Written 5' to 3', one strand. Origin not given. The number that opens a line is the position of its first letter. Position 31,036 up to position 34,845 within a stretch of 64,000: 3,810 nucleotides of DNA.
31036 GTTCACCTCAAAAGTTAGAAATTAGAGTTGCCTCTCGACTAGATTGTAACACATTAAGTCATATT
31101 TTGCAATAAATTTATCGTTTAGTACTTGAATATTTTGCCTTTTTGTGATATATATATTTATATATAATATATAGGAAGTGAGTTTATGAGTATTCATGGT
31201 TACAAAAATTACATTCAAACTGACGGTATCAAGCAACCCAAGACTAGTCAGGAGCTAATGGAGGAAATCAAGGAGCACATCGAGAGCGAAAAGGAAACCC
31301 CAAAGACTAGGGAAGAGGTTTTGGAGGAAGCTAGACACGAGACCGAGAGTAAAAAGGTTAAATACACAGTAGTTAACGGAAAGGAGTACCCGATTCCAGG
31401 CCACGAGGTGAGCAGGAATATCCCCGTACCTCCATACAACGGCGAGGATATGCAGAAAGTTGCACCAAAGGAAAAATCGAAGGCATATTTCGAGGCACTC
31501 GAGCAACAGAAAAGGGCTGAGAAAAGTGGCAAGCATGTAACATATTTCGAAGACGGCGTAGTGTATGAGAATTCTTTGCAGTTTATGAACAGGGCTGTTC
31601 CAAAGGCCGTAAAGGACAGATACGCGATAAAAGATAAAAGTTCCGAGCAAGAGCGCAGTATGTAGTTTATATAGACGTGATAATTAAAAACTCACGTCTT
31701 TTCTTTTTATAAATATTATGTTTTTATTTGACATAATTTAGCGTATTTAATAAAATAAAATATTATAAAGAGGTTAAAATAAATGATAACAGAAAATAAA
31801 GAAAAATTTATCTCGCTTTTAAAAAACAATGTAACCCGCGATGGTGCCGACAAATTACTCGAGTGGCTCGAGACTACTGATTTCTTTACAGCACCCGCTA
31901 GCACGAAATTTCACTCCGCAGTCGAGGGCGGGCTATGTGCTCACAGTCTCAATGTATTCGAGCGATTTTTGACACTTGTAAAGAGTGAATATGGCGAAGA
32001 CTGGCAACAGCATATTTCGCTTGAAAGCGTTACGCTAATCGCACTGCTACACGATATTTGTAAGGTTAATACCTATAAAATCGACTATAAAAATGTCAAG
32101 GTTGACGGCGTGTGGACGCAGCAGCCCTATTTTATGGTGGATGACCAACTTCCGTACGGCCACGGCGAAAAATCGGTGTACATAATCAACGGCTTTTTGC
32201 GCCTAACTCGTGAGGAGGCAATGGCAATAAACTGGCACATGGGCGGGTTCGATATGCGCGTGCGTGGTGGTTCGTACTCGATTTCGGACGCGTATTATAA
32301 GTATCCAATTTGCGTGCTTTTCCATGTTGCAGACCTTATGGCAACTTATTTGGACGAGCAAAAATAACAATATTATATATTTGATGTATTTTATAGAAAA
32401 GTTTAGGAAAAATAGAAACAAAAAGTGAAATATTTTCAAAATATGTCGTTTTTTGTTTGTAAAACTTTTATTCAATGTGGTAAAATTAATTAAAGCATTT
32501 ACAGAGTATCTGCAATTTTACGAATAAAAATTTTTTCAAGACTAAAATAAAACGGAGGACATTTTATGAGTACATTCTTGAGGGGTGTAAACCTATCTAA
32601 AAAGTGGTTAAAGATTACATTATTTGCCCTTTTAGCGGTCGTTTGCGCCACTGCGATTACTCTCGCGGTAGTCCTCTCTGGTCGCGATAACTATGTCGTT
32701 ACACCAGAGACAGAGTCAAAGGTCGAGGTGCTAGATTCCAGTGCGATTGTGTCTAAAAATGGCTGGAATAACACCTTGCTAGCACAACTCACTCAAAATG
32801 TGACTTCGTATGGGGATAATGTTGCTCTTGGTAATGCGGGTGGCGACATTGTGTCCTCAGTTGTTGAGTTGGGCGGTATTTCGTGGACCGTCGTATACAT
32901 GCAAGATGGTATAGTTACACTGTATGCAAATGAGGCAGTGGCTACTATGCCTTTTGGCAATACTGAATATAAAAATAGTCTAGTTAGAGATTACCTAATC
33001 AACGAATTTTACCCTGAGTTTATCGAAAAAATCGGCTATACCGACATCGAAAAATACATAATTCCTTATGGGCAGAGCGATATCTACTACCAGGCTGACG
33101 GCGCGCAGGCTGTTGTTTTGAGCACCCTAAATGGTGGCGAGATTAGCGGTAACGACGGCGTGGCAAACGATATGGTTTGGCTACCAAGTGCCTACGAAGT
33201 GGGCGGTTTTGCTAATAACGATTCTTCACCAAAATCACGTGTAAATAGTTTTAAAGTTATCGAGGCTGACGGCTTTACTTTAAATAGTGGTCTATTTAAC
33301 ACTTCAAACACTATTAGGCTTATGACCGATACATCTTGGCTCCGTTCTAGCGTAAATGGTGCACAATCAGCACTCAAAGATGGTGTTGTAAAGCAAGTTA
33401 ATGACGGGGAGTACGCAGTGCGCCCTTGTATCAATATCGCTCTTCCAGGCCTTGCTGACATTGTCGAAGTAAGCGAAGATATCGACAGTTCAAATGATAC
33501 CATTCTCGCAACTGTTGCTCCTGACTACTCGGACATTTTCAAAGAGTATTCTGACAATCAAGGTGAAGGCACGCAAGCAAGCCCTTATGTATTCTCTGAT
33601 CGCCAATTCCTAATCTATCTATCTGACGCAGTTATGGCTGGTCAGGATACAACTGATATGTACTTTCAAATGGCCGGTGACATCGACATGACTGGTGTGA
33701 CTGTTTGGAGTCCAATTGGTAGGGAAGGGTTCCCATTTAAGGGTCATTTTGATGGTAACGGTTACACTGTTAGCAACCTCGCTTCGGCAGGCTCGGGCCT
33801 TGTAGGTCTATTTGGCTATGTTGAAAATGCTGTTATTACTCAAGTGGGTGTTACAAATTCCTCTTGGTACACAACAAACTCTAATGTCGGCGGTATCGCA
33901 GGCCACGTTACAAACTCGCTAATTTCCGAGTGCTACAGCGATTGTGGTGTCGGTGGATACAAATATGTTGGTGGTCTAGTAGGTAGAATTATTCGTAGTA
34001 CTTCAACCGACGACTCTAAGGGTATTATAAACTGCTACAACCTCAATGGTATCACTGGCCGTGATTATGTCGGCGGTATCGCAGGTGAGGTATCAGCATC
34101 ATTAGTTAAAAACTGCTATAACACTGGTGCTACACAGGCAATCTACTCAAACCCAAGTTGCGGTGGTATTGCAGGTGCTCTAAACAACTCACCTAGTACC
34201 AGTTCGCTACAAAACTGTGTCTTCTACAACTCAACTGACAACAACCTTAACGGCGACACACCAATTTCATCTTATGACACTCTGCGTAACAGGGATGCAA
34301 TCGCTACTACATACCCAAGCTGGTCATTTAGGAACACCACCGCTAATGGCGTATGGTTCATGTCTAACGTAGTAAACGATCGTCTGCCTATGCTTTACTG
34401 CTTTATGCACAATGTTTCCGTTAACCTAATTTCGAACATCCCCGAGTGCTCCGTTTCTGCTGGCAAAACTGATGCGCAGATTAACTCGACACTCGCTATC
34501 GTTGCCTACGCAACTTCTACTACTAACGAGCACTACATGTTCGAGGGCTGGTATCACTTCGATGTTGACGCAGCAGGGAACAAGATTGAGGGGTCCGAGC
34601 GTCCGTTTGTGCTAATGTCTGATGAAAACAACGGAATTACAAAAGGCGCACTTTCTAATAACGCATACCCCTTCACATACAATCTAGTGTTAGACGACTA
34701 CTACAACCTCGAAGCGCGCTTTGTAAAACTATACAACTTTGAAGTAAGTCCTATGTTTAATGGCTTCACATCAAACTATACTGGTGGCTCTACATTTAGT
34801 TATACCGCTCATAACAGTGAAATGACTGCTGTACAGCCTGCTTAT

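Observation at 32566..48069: Cluster of giant envelope proteins anchored by TM segments rather than LPXTG, interleaved with a PHP phosphoesterase, a lipoprotein and a Cys-rich peptide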

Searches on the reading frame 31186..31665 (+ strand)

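Call 11: search_protein_families(library=pfam, proteins=[window:31186-31665:+], max_evalue=0.01)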
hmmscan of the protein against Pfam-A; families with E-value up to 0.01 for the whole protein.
window:31186-31665:+ (159 aa): 0 families

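Call 39: search_protein_families(library=pfam, proteins=[window:31186-31662:+], max_evalue=5)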
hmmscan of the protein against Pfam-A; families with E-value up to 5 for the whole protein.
window:31186-31662:+ (159 aa): 3 families
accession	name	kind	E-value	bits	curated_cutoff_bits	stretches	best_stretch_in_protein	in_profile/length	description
PF22564.2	HAAS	-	0.016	16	27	1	21-48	18-45/55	HAAS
PF18111.7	RPGR1_C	-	0.049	14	22.9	1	13-64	45-98/165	Retinitis pigmentosa G-protein regulator interacting C-terminal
PF09989.15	DUF2229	-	2.3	8.2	29.4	1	14-80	140-202/218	CoA enzyme activase uncharacterised domain (DUF2229)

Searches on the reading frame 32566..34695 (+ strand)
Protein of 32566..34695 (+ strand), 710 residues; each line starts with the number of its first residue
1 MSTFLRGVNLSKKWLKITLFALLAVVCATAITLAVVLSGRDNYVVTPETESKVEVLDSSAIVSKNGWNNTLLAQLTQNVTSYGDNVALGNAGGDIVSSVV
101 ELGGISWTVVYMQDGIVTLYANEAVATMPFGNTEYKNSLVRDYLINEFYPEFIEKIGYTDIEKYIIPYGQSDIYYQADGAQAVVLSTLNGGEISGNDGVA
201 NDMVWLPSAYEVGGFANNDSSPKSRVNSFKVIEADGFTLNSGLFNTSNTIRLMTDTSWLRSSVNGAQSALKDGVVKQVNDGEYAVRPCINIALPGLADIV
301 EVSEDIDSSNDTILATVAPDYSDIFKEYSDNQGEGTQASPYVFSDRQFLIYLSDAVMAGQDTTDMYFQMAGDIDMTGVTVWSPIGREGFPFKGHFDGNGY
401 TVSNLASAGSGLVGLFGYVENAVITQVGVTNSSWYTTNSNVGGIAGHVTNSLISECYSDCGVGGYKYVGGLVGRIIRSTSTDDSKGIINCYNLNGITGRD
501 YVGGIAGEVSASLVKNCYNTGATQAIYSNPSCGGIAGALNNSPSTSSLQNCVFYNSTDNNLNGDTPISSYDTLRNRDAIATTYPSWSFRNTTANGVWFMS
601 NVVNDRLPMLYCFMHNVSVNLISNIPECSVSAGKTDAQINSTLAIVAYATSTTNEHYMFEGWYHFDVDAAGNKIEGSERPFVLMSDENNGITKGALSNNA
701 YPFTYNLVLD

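Call 71: predict_structure(alignment_id=A3)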
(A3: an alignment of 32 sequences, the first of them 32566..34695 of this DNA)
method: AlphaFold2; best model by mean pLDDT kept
length: 710 residues; sequences in the alignment: 32
mean_pLDDT: 80.1   pTM: 0.65
mean pLDDT of the five models: 80.1, 76.8, 75.6, 75.4, 73.1
residues with pLDDT >= 90: 199; 70-90: 376; 50-70: 89; < 50: 46
segments of 3 or more residues with pLDDT < 50: 1-10, 38-40, 299-317, 478-480, 542-544, 562-564, 685-687
pLDDT, mean of each block of 10 residues (from residue 1): 39 70 78 56 74 78 86 85 75 79 91 86 92 88 94 89 83 68 80 87 90 83 60 80 87 85 90 87 93 68 27 42 86 89 92 83 94 78 83 97 73 86 96 78 92 94 87 76 81 89 90 87 74 82 63 67 54 75 77 78 78 87 89 82 91 88 80 81 59 90 87
secondary structure, 60 per line:
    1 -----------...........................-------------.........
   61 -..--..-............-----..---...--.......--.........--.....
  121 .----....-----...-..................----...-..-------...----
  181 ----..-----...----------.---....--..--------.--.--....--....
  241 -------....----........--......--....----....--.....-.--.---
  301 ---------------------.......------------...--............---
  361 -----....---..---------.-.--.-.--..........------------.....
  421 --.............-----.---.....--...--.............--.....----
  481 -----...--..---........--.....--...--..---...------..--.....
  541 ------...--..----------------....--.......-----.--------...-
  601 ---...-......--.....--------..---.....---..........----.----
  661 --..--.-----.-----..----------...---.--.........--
elements in order (helices of 4 or more, strands of 3 or more residues): H12-38 E52-60 H69-80 E96-102 E105-113 E116-121 E126-129 H139-156 E192-194 H209-212 E231-234 E237-240 H248-251 E256-263 E266-271 E274-277 E282-285 E288-292 H322-328 E341-343 H346-357 E366-369 E394-403 E416-420 E423-435 E445-449 E452-454 E457-469 E472-476 E486-488 E496-503 E506-510 E513-515 E523-525 E536-540 E547-549 H570-573 H576-582 E597-599 E608-610 E616-620 E634-638 E642-651 E691-693 E700-708
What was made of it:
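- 32566..37197 (+): G1, a 1543-aa giant surface protein. It has an N-terminal signal anchor (about aa 12-38), a DUF6273 C-type-lectin-like domain (about aa 52-295), a GLUG beta-helix (about aa 340-560) and a variable beta-rich C-terminal part of about 900 aa. There is no C-terminal TM. AF2 model of residues 1-710, pLDDT 80 (call 71).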

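Call 74: fold_search(model_id=the predicted structure, library=pdb)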
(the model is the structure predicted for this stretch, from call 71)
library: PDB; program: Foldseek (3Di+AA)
matches with E <= 10: 337; with E <= 0.001: 0
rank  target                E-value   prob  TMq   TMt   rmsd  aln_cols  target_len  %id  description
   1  7uvk                  1.7e-03  1.00  0.22  0.12  16.8       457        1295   11  G. haemolysans IgA1 protease (released 2022-11-23)
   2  7uvl_P                1.1e-02  1.00  0.21  0.12   4.5       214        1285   19  IgA1 Protease with IgA1 substrate (released 2022-11-23)
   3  6xja_P                1.6e-02  0.98  0.19  0.11   9.3       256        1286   19  Streptococcus Pneumoniae IgA1 Protease with IgA1 substrate (released 2021-01-20)
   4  9k4a_A                2.8e-02  0.12  0.11  0.11  22.9       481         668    9  Cryo-EM structure of depolymerase S2-4 from Klebsiella phage K64-1 (released 2026-03-25)
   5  7w1c_E                7.7e-02  0.04  0.07  0.08  21.6       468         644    9  Crystal structure of Klebsiella pneumoniae K1 capsule-specific polysaccharide lyase in a P1 crystal form (released 2022-05-18)
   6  4xkw_A                8.5e-02  0.12  0.12  0.14  22.8       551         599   11  Tailspike protein mutant D339N of E. coli bacteriophage HK620 in complex with pentasaccharide (released 2016-01-20)
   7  7c7d_A                8.9e-02  0.06  0.10  0.12  18.6       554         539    9  Crystal structure of the catalytic unit of thermostable GH87 alpha-1,3-glucanase from Streptomyces thermodiastaticus s (released 2020-11-11)
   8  4xle_A                9.9e-02  0.25  0.14  0.15  13.5       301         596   13  Tailspike protein double mutant D339N/E372A of E. coli bacteriophage HK620 in complex with hexasaccharide (released 2016-01-20)
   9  7jgj_A                1.0e-01  0.82  0.18  0.11   9.9       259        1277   16  IgA1 Protease in complex with neutralizing mAb (released 2020-12-09)
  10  3vmv                  1.1e-01  0.28  0.15  0.25  11.3       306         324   14  Crystal structure of pectate lyase Bsp165PelA from Bacillus sp. N165 (released 2012-07-25)
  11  2x85_A                1.8e-01  0.09  0.12  0.13  23.1       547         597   10  Tailspike protein of E. coli bacteriophage HK620 in complex with hexasaccharide (released 2011-03-23)
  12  2x6w_A                2.1e-01  0.04  0.08  0.09  21.2       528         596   11  Tailspike protein mutant E372Q of E.coli bacteriophage HK620 in complex with hexasaccharide (released 2011-03-02)
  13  8iqe_D                2.4e-01  0.02  0.07  0.08  23.8       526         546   11  Crystal structure of tetrameric K2-2 TSP (released 2024-02-21)
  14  7xyc_A                2.8e-01  0.05  0.09  0.10  21.9       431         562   10  CryoEM structure of Klebsiella phage Kp7 type II tail fiber gp52 in vitro (released 2023-06-07)
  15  2x6y_A                3.1e-01  0.13  0.11  0.13  13.8       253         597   12  Tailspike protein mutant D339A of E.coli bacteriophage HK620 in complex with hexasaccharide (released 2011-03-02)
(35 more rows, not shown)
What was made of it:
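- Closest known: GLUG-motif giant surface proteins and the N-terminal beta-helix of M26 IgA1 proteases. Same: It is modelled as a right-handed beta-helix that superposes on the IgA1 protease N-terminal domain (call 74).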

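Call 79: fold_search(model_id=the predicted structure, library=viral)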
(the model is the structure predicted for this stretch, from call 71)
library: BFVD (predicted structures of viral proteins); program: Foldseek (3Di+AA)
matches with E <= 10: 286; with E <= 0.001: 9
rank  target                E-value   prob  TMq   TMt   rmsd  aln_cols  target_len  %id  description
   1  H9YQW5                4.7e-09  1.00  0.27  0.35  17.1       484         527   17  (no name in the UniProt tables at hand)
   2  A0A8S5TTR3            1.1e-08  1.00  0.23  0.30   5.9       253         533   24  Putative immunoglobulin A1 protease [Siphoviridae sp. ct5jB2]
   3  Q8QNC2                5.6e-06  1.00  0.24  0.14   3.9       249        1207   18  EsV-1-160 [Ectocarpus siliculosus virus 1 (isolate New Zealand/Kaikoura/1988)]
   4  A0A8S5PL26            8.9e-05  1.00  0.17  0.24   8.2       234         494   20  DUF6273 domain-containing protein [Siphoviridae sp. ctOSJ35]
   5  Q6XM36                1.1e-04  1.00  0.23  0.26   4.2       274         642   18  FirrV-1-A51 [Feldmannia irregularis virus a]
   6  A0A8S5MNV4            4.0e-04  1.00  0.13  0.39  10.1       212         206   16  DUF6273 domain-containing protein [Myoviridae sp. ctI7W9]
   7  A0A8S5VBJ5            6.3e-04  1.00  0.18  0.43   8.4       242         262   16  ATP-binding sugar transporter [Myoviridae sp. ctbEa13]
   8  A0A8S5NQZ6            6.6e-04  0.99  0.17  0.20  22.5       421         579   12  Tail sheath protein [Myoviridae sp. ctj3P51]
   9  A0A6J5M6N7            7.3e-04  0.13  0.08  0.08  28.1       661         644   11  Pectate lyase superfamily protein [uncultured Caudovirales phage]
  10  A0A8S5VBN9            2.6e-03  0.99  0.14  0.28   8.4       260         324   10  DUF6273 domain-containing protein [Myoviridae sp. ctbEa13]
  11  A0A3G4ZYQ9            3.7e-03  0.60  0.15  0.18  14.8       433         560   12  Uncharacterized protein [Gaeavirus sp.]
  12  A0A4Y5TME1            3.9e-03  0.15  0.10  0.11  22.1       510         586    9  (no name in the UniProt tables at hand)
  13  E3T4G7                1.1e-02  0.33  0.13  0.11  22.2       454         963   16  Hedgehog/Intein (Hint) domain-containing protein [Cafeteria roenbergensis virus (strain BV-PW1)]
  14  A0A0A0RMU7            1.5e-02  0.06  0.08  0.08  27.4       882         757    9  Tail spike protein [Bacillus phage Mater]
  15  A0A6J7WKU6            2.0e-02  0.15  0.16  0.12  48.3       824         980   10  Carbohydrate-binding module family 5/12 [uncultured Caudovirales phage]
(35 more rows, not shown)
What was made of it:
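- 32566..37197 (+): Fold matches to the beta-helix of M26 IgA1 proteases 7uvl and 6xja (call 74) and to phage DUF6273 proteins (call 79).
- Closest known: DUF6273 C-type-lectin-like domain of phage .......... and the ThomasA IgA protease. Same: The model matches phage DUF6273 proteins (call 79).
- Weaker matches are to pectate lyases and phage tailspike depolymerases (calls 74, 79).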
